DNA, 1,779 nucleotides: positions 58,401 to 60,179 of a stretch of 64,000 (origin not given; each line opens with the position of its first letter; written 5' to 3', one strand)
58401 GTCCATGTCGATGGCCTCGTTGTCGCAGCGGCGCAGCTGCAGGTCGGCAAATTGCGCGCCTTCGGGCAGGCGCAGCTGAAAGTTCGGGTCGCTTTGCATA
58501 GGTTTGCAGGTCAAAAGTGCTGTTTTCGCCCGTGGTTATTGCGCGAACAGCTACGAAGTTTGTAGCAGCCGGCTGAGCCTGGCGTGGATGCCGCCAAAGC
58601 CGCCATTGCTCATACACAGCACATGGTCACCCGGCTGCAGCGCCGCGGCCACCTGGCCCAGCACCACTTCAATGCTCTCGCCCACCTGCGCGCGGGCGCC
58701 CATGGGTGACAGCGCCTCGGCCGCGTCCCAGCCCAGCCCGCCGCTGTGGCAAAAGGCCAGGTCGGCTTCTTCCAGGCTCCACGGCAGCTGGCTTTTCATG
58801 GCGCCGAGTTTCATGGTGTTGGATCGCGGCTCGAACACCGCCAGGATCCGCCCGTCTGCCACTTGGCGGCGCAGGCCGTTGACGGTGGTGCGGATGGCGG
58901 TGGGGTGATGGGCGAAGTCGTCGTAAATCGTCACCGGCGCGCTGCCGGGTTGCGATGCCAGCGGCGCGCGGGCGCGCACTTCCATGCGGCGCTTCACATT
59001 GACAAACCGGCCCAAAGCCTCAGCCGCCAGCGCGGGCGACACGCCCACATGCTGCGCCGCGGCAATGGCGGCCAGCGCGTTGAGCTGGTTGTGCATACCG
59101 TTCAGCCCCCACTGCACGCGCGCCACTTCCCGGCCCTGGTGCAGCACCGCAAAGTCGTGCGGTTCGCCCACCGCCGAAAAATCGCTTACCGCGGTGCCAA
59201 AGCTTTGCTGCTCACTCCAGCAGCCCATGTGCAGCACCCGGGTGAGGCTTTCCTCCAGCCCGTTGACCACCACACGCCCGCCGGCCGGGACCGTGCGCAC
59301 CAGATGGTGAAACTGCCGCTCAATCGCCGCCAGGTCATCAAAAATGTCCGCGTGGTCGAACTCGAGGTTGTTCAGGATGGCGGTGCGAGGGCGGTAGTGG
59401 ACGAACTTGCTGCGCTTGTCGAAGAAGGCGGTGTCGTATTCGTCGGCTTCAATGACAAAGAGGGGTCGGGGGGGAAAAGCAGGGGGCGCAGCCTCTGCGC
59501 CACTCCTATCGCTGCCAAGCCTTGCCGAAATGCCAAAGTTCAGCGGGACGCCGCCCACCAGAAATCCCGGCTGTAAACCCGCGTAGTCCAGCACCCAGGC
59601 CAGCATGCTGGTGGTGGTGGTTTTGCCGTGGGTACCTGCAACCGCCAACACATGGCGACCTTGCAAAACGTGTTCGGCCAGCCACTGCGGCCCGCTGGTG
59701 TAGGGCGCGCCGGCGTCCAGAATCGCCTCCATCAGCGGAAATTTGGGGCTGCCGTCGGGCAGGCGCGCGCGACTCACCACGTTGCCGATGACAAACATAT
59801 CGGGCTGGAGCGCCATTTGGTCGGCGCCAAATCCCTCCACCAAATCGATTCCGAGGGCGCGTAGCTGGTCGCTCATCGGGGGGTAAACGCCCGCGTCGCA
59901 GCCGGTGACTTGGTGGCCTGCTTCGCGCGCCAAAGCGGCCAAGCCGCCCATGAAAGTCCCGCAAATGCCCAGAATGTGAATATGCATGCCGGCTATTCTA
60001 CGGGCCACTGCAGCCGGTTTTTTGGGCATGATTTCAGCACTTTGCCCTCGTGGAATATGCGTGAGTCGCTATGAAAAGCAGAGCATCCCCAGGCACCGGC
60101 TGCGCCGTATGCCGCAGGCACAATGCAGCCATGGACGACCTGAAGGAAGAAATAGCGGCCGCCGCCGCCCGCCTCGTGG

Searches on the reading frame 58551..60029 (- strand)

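Call 73: search_protein_families(library=pfam, proteins=[window:58551-60029:-], max_evalue=0.000001)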
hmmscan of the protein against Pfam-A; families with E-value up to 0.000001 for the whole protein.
window:58551-60029:- (492 aa): 3 families
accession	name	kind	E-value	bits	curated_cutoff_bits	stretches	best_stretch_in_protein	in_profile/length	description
PF08245.18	Mur_ligase_M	-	7.5e-18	65.6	24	1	130-325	1-200/200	Mur ligase middle domain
PF01225.30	Mur_ligase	-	1.1e-15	58.1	21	1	16-122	1-92/95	Mur ligase family, catalytic domain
PF02875.26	Mur_ligase_C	-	1.6e-13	52.1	28.4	1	363-476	9-127/127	Mur ligase, glutamate ligase domain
